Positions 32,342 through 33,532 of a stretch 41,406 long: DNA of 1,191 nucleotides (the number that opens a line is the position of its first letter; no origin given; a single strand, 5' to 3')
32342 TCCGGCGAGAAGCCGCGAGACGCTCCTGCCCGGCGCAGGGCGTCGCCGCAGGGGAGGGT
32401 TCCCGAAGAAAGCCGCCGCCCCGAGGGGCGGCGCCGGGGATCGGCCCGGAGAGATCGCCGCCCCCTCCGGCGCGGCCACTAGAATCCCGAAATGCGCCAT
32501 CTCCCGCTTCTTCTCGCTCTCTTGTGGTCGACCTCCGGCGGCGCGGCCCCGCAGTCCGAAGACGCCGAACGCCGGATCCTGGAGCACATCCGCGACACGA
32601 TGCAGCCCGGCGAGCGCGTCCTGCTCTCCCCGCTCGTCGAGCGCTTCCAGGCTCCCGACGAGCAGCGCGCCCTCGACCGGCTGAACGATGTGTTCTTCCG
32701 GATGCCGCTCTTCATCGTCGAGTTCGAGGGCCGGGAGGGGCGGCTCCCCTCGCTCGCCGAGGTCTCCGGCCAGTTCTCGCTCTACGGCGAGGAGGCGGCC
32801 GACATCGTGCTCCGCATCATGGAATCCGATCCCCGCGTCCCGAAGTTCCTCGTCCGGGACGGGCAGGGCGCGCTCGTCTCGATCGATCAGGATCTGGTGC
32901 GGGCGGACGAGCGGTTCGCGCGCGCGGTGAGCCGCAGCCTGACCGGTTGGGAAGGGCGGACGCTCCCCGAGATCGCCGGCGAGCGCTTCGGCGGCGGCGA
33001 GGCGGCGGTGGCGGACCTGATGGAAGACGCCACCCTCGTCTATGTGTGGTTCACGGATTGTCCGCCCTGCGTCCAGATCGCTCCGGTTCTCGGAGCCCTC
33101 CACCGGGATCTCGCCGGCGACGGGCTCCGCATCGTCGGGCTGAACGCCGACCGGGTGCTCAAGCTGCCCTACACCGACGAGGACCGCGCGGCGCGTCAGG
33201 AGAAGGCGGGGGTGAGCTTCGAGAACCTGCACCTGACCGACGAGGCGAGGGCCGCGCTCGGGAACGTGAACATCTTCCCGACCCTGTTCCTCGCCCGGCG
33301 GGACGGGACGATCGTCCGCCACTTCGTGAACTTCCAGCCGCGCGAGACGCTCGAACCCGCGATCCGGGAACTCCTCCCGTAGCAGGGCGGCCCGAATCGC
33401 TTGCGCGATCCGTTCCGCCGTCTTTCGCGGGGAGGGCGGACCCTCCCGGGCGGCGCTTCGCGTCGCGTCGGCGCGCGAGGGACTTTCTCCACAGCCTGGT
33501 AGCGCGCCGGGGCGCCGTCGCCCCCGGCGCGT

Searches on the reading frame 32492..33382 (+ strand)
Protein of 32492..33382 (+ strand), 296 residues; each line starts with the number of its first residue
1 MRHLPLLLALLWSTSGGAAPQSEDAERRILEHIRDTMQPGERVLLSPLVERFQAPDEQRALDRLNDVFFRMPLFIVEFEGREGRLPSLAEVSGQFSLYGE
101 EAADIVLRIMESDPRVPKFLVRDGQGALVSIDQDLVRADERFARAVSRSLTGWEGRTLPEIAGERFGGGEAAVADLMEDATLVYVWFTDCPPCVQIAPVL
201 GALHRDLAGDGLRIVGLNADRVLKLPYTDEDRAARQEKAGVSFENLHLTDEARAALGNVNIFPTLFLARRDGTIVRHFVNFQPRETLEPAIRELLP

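Call 12: search_protein_families(library=pfam, proteins=[window:32492-33382:+], max_evalue=0.01)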
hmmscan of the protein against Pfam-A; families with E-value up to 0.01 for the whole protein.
window:32492-33382:+ (296 aa): 4 families
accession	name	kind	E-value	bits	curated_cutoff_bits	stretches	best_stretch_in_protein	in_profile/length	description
PF00578.27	AhpC-TSA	-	6.6e-06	26.5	26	1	155-274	2-121/124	AhpC/TSA family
PF13905.12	Thioredoxin_8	-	1.3e-05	25.9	27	1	180-273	3-93/94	Thioredoxin-like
PF00085.26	Thioredoxin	-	1.3e-05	25.6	23.5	0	175-224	16-63/103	Thioredoxin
PF08534.16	Redoxin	-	8.6e-05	22.8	26.6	1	168-285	18-139/148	Redoxin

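Call 13: find_homologous_proteins(query=window:32492-33379:+, max_evalue=0.001)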
Query window:32492-33379:+ (296 aa): 396 proteins with E <= 0.001 among 8000 candidates; the best 120 are listed.
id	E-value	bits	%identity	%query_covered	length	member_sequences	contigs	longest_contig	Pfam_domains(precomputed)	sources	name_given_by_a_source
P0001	8.8e-192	654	100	100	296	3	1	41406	PF00085.27,PF00578.28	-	-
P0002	7.2e-158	542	82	100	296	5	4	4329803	PF00085.27,PF08534.17,PF13905.13,PF00578.28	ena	-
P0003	2.0e-157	541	86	91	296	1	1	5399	PF08534.17,PF00578.28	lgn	-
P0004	8.7e-156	535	84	95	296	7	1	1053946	PF00085.27,PF08534.17,PF13905.13,PF00578.28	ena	-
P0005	2.1e-155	534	85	93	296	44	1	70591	PF00085.27,PF08534.17,PF13905.13,PF00578.28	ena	-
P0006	2.7e-155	534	85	93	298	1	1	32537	PF00085.27,PF08534.17,PF00578.28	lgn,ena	-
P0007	3.8e-154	530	84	95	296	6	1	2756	PF00085.27,PF13905.13,PF00578.28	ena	-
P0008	6.9e-154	529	82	100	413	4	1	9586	PF00085.27,PF08534.17,PF13905.13,PF00578.28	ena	-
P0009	4.2e-152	523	83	93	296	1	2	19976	PF00085.27,PF08534.17,PF13905.13,PF00578.28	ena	-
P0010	4.9e-152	523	81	98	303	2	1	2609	PF00085.27,PF08534.17,PF13905.13,PF00578.28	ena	-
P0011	1.4e-151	522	79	99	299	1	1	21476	PF00085.27,PF08534.17,PF13905.13,PF00578.28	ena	-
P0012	1.4e-151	522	80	100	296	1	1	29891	PF00085.27,PF13905.13,PF00578.28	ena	-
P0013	3.5e-151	520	83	95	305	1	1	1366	PF00085.27,PF08534.17,PF13905.13,PF00578.28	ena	-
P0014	4.8e-150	517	79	100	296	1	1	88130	PF00085.27,PF13905.13,PF00578.28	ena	-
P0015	5.6e-150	516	83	92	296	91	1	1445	PF00085.27,PF13905.13,PF00578.28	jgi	-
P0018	8.9e-150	516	80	98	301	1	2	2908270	PF00578.28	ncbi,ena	-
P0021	5.3e-149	513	83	93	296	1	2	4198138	PF00085.27,PF13905.13,PF00578.28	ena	-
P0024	1.5e-146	505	79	95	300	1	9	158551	PF00085.27,PF00578.28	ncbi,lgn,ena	-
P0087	3.2e-97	343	56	100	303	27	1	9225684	PF00085.27,PF08534.17,PF13905.13,PF00578.28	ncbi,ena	-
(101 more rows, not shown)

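Call 14: find_encoding_contigs(protein=P0002, flank=5000, max_places=2)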
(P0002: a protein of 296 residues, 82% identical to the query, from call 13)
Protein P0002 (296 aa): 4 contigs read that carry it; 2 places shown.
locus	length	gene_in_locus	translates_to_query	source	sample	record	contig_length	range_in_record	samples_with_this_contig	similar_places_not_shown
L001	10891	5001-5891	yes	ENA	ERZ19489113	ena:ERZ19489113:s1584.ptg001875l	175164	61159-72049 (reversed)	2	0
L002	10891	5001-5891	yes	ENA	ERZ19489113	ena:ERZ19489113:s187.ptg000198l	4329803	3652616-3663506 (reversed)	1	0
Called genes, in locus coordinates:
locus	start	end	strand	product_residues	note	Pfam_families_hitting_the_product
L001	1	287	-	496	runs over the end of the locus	PF04715:, PF00425:Chorismate_bind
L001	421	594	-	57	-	-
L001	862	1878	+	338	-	PF13191:AAA_16 (weak), PF13401:AAA_22 (weak)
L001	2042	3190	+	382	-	PF01817:CM_2, PF02153:PDH_N (weak), PF20463:PDH_C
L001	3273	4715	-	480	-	PF00395:SLH (faint)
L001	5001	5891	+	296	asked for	PF00578:AhpC-TSA, PF08534:Redoxin (weak), PF00085:Thioredoxin (faint), PF13905:Thioredoxin_8 (weak)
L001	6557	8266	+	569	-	PF00012:HSP70, PF06723:MreB_Mbl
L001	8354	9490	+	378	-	PF00226:DnaJ, PF01556:DnaJ_C, PF00684:DnaJ_CXXCXGXG (weak)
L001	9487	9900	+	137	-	PF00376:MerR, PF13411:MerR_1, PF13591:MerR_2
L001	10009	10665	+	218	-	PF01695:IstB_IS21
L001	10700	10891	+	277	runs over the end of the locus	PF02633:Creatininase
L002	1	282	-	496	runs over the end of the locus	PF04715:, PF00425:Chorismate_bind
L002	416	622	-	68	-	-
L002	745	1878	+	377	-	PF13191:AAA_16 (weak), PF13401:AAA_22 (weak)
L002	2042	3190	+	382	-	PF01817:CM_2, PF02153:PDH_N (weak), PF20463:PDH_C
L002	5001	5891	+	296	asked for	PF00578:AhpC-TSA, PF08534:Redoxin (weak), PF00085:Thioredoxin (faint), PF13905:Thioredoxin_8 (weak)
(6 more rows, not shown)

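Call 15: find_encoding_contigs(protein=P0004, flank=5000, max_places=1)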
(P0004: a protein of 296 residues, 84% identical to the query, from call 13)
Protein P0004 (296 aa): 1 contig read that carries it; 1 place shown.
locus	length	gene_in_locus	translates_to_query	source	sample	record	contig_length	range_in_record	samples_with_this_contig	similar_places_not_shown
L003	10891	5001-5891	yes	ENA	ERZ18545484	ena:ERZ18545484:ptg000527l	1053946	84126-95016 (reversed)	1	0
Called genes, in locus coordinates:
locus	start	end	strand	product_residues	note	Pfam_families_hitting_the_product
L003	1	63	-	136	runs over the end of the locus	PF01850:PIN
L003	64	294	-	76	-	PF04014:MazE_antitoxin (weak)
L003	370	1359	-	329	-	PF00860:Xan_ur_permease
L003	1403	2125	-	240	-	-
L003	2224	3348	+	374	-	PF01817:CM_2, PF02153:PDH_N (weak), PF20463:PDH_C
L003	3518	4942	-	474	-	PF14559:TPR_19 (faint), PF00395:SLH (faint)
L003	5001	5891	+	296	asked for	PF08534:Redoxin (faint), PF00578:AhpC-TSA (weak), PF00085:Thioredoxin (faint), PF13905:Thioredoxin_8 (weak)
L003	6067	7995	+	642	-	PF00012:HSP70, PF06723:MreB_Mbl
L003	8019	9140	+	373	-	PF00226:DnaJ, PF01556:DnaJ_C, PF00684:DnaJ_CXXCXGXG (weak)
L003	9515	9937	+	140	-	PF00376:MerR, PF13411:MerR_1, PF13591:MerR_2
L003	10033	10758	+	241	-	PF01695:IstB_IS21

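Call 16: find_encoding_contigs(protein=P0005, flank=5000, max_places=1)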
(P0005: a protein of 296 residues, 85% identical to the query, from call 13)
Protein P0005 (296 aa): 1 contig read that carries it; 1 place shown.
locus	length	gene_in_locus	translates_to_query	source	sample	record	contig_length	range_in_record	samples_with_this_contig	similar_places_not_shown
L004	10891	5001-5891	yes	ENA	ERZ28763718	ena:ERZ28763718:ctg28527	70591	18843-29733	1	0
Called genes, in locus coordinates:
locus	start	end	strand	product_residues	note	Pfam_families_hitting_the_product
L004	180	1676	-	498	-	PF04715:, PF00425:Chorismate_bind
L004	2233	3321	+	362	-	PF01817:CM_2, PF02153:PDH_N (weak), PF20463:PDH_C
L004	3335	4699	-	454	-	PF00395:SLH (faint)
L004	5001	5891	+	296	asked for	PF00578:AhpC-TSA, PF08534:Redoxin, PF00085:Thioredoxin (faint), PF13905:Thioredoxin_8 (weak)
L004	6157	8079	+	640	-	PF00012:HSP70, PF06723:MreB_Mbl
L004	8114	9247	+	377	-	PF00226:DnaJ, PF01556:DnaJ_C, PF00684:DnaJ_CXXCXGXG (weak)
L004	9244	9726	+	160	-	PF13411:MerR_1, PF13591:MerR_2, PF00376:MerR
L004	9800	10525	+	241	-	PF01695:IstB_IS21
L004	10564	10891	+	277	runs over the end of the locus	PF02633:Creatininase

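Call 17: find_encoding_contigs(protein=P0018, flank=5000, max_places=1)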
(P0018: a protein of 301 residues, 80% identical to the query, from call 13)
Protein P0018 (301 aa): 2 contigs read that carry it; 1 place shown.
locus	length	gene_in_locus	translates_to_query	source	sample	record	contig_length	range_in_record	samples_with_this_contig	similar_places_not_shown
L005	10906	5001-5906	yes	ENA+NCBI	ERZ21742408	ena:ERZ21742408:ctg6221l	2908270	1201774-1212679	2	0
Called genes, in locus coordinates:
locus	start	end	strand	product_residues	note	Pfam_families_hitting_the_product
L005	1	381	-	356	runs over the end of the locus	PF00793:DAHP_synth_1, PF03102:NeuB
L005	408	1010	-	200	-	PF00117:GATase, PF07722:Peptidase_C26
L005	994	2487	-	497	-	PF04715:, PF00425:Chorismate_bind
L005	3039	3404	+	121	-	PF20463:PDH_C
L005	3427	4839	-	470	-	PF00395:SLH (faint)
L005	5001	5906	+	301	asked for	PF00578:AhpC-TSA (weak)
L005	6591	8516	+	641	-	PF00012:HSP70, PF06723:MreB_Mbl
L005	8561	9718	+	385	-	PF00226:DnaJ, PF01556:DnaJ_C, PF00684:DnaJ_CXXCXGXG (weak)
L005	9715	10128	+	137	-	PF00376:MerR, PF13411:MerR_1, PF13591:MerR_2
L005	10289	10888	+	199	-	PF01695:IstB_IS21, PF03969:AFG1_ATPase (weak)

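Call 26: find_encoding_contigs(protein=P0003, flank=3000, max_places=1)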
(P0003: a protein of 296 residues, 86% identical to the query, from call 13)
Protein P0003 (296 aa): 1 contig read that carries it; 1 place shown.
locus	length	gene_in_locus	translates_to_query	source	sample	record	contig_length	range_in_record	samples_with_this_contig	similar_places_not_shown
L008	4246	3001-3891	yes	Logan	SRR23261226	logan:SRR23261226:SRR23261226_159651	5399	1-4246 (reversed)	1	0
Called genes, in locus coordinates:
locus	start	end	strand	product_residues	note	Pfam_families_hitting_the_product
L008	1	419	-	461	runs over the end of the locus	PF09587:PGA_cap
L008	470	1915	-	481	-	PF01546:Peptidase_M20, PF07687:M20_dimer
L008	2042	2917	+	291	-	-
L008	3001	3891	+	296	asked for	PF00578:AhpC-TSA (weak), PF08534:Redoxin (weak)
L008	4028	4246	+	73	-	?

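Call 27: find_encoding_contigs(protein=P0006, flank=3000, max_places=1)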
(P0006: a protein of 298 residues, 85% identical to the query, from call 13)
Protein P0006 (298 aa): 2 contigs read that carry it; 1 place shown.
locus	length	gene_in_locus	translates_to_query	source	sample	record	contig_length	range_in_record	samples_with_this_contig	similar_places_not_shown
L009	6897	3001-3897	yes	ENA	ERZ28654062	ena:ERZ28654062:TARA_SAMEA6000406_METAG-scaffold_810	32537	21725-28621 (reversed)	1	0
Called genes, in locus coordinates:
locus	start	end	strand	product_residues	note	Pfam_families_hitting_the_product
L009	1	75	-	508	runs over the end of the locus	PF04715:, PF00425:Chorismate_bind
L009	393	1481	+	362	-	PF01817:CM_2, PF02153:PDH_N, PF20463:PDH_C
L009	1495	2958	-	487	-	PF00395:SLH (faint)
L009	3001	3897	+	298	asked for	PF00578:AhpC-TSA, PF08534:Redoxin (weak), PF00085:Thioredoxin (faint)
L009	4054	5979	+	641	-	PF00012:HSP70, PF06723:MreB_Mbl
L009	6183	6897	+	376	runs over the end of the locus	PF00226:DnaJ, PF01556:DnaJ_C, PF00684:DnaJ_CXXCXGXG (weak)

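Call 28: find_encoding_contigs(protein=P0009, flank=3000, max_places=1)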
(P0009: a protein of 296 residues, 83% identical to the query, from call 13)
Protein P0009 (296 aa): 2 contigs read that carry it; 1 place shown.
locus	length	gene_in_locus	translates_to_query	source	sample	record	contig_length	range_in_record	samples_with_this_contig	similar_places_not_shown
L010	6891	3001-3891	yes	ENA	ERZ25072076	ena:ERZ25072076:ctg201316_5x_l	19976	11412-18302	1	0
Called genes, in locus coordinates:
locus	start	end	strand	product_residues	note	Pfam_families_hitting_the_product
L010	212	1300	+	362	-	PF01817:CM_2, PF02153:PDH_N (weak), PF20463:PDH_C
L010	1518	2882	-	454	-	PF07719:TPR_2 (faint), PF00395:SLH (faint)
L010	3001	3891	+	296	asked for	PF08534:Redoxin (faint), PF00578:AhpC-TSA (weak), PF00085:Thioredoxin (faint), PF13905:Thioredoxin_8 (weak)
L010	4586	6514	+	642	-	PF00012:HSP70, PF06723:MreB_Mbl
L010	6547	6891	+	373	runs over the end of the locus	PF00226:DnaJ, PF01556:DnaJ_C, PF00684:DnaJ_CXXCXGXG (weak)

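Call 29: find_encoding_contigs(protein=P0021, flank=3000, max_places=1)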
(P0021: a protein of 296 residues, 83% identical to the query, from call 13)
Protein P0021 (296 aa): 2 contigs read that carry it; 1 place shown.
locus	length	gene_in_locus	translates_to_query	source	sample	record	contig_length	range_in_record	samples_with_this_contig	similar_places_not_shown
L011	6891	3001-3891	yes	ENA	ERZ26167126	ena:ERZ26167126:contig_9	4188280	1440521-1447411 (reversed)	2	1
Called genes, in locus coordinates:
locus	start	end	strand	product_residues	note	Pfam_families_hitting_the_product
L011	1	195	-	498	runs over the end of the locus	PF04715:, PF00425:Chorismate_bind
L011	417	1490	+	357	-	PF01817:CM_2, PF02153:PDH_N (weak), PF20463:PDH_C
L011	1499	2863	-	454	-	PF00395:SLH (faint)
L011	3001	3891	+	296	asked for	PF00578:AhpC-TSA (weak), PF00085:Thioredoxin (faint), PF13905:Thioredoxin_8 (faint)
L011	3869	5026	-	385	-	-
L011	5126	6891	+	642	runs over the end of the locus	PF00012:HSP70, PF06723:MreB_Mbl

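Call 40: find_encoding_contigs(protein=P0087, flank=4000, max_places=1)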
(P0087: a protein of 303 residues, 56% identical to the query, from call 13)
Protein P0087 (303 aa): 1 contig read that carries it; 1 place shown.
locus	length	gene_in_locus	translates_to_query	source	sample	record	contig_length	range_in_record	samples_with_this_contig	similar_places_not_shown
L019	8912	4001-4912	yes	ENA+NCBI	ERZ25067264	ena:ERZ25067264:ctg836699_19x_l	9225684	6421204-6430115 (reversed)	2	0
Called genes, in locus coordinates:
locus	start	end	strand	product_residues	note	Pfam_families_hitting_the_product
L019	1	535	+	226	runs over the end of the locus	PF00027:cNMP_binding, PF13545:HTH_Crp_2, PF00325:Crp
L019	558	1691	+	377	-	PF09752:ABHD18 (faint)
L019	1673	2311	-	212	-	PF13505:OMP_b-brl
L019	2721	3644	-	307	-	PF01435:Peptidase_M48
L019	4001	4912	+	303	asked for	PF00578:AhpC-TSA, PF08534:Redoxin, PF00085:Thioredoxin (faint), PF13905:Thioredoxin_8 (weak)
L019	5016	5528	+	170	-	PF11138:DUF2911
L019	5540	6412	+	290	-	PF10670:DUF4198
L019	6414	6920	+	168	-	-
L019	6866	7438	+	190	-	PF00742:Homoserine_dh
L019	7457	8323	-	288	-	PF01904:DUF72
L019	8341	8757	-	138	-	PF03682:UPF0158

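Call 41: find_encoding_contigs(protein=P0024, flank=4000, max_places=2)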
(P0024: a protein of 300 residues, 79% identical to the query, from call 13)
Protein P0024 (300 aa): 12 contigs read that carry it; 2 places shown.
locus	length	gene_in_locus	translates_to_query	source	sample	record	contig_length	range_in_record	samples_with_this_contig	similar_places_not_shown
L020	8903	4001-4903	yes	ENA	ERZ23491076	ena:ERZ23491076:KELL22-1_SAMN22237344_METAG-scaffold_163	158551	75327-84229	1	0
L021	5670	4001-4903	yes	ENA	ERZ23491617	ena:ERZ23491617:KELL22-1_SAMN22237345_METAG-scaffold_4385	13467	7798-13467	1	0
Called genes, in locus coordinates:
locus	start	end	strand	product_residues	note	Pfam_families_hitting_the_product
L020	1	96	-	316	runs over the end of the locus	PF13593:SBF_like, PF01758:SBF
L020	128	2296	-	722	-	PF08309:LVIVD (faint)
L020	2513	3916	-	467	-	PF00395:SLH (weak)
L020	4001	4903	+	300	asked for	PF00578:AhpC-TSA (faint), PF00085:Thioredoxin (faint)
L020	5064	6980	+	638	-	PF00012:HSP70, PF06723:MreB_Mbl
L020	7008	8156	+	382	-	PF00226:DnaJ, PF01556:DnaJ_C, PF00684:DnaJ_CXXCXGXG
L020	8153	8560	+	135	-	PF00376:MerR, PF13411:MerR_1, PF13591:MerR_2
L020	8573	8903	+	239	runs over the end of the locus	PF01695:IstB_IS21, PF00308:Bac_DnaA (weak), PF13191:AAA_16 (weak)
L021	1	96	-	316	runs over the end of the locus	PF13593:SBF_like, PF01758:SBF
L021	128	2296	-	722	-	PF08309:LVIVD (faint)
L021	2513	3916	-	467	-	PF00395:SLH (weak)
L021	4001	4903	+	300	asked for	PF00578:AhpC-TSA (faint), PF00085:Thioredoxin (faint)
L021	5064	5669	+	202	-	?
